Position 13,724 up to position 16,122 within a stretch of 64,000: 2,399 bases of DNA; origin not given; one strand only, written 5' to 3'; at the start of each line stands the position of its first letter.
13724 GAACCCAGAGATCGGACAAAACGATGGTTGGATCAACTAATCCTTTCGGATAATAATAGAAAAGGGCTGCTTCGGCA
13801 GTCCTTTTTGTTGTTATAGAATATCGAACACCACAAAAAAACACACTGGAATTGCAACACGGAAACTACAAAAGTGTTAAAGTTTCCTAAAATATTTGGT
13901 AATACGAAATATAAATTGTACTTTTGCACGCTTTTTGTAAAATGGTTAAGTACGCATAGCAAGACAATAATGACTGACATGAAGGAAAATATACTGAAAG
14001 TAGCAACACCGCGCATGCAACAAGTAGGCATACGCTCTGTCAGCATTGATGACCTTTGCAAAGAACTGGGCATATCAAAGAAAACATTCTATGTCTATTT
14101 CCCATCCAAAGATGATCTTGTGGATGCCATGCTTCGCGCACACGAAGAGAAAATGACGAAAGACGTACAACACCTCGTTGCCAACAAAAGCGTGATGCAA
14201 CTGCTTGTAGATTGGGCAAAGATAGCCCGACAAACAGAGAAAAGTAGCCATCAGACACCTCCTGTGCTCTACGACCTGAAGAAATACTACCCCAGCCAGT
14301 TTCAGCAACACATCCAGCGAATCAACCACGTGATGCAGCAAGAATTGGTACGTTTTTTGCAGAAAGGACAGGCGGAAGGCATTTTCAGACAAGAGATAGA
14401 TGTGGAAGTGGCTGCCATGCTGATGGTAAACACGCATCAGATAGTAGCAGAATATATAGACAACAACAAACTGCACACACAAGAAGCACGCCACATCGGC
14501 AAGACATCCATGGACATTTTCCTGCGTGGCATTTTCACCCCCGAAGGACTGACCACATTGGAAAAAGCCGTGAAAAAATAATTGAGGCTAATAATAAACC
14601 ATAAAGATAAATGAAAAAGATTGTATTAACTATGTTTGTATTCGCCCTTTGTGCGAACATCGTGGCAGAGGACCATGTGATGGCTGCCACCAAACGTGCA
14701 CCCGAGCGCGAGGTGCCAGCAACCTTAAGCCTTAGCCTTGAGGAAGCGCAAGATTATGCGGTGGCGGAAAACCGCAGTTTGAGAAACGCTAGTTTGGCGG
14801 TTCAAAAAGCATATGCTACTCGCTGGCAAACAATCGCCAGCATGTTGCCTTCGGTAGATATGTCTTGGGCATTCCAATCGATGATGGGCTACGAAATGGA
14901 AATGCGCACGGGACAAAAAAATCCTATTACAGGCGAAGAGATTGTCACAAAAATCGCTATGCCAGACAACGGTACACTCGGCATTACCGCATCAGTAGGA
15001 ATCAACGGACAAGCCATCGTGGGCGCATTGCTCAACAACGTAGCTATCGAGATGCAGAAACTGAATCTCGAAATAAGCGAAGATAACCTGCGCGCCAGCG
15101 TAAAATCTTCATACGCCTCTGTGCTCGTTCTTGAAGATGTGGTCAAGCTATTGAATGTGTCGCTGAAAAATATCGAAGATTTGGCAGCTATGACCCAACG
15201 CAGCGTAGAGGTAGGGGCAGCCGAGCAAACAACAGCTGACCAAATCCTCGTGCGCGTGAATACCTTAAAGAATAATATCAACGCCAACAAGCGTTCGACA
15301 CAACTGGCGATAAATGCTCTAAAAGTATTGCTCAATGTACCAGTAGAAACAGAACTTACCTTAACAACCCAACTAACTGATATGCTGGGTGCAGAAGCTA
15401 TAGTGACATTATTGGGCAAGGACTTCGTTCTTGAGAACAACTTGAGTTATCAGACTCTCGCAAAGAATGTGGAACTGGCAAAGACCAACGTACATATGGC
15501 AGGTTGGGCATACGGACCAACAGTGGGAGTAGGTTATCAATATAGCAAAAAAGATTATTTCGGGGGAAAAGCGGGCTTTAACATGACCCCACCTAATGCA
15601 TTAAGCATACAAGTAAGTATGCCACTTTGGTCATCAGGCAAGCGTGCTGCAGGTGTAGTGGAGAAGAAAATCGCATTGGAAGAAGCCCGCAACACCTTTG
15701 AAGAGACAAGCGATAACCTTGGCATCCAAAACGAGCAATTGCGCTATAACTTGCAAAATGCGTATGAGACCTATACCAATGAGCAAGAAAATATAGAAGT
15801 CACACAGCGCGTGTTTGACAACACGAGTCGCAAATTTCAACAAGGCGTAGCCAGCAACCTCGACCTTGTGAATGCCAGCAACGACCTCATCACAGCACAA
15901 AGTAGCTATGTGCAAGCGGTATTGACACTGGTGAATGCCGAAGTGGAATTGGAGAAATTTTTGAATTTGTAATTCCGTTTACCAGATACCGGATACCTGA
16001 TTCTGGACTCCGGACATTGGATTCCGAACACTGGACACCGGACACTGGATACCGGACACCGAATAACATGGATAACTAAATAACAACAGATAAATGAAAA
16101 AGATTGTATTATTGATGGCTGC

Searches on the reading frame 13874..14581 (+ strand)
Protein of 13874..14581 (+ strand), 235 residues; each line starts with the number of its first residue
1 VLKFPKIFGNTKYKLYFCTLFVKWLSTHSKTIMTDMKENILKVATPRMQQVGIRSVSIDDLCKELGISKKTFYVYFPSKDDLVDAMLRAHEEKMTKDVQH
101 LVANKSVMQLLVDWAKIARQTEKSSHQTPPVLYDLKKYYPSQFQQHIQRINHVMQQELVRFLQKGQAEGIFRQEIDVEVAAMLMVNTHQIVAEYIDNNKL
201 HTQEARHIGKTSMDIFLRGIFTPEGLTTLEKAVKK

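Call 8: search_protein_families(library=pfam, proteins=[window:13874-14581:+], max_evalue=0.01)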
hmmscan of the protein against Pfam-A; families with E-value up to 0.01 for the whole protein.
window:13874-14581:+ (235 aa): 7 families
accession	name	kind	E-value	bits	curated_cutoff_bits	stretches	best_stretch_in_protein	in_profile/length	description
PF00440.29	TetR_N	-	2.5e-12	46.8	24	1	40-86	1-47/47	Bacterial regulatory proteins, tetR family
PF17938.6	TetR_C_29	-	0.00055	20.5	26.2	1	145-185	41-81/119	Tetracyclin repressor-like, C-terminal domain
PF16925.10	TetR_C_13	-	0.0016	19.2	27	1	140-189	38-87/109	Tetracyclin repressor-like, C-terminal domain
PF04967.18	HTH_10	-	0.003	17.8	23.1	0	54-73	22-41/53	HTH DNA binding domain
PF12728.13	HTH_17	-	0.0041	17.8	27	0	57-75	3-21/51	Helix-turn-helix domain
PF02796.21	HTH_7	-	0.0085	16.6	23.8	0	57-78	23-44/45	Helix-turn-helix domain of resolvase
PF17932.6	TetR_C_24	-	0.0091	16.7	26.4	0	137-192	34-88/114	Tetracyclin repressor-like, C-terminal domain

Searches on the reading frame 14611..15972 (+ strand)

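Call 8: search_protein_families(library=pfam, proteins=[window:14611-15972:+], max_evalue=0.01)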
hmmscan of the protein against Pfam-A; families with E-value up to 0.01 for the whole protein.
window:14611-15972:+ (453 aa): 1 family
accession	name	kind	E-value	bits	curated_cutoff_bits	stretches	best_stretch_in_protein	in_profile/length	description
PF02321.23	OEP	-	8.2e-46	156.6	22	2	273-452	8-187/187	Outer membrane efflux protein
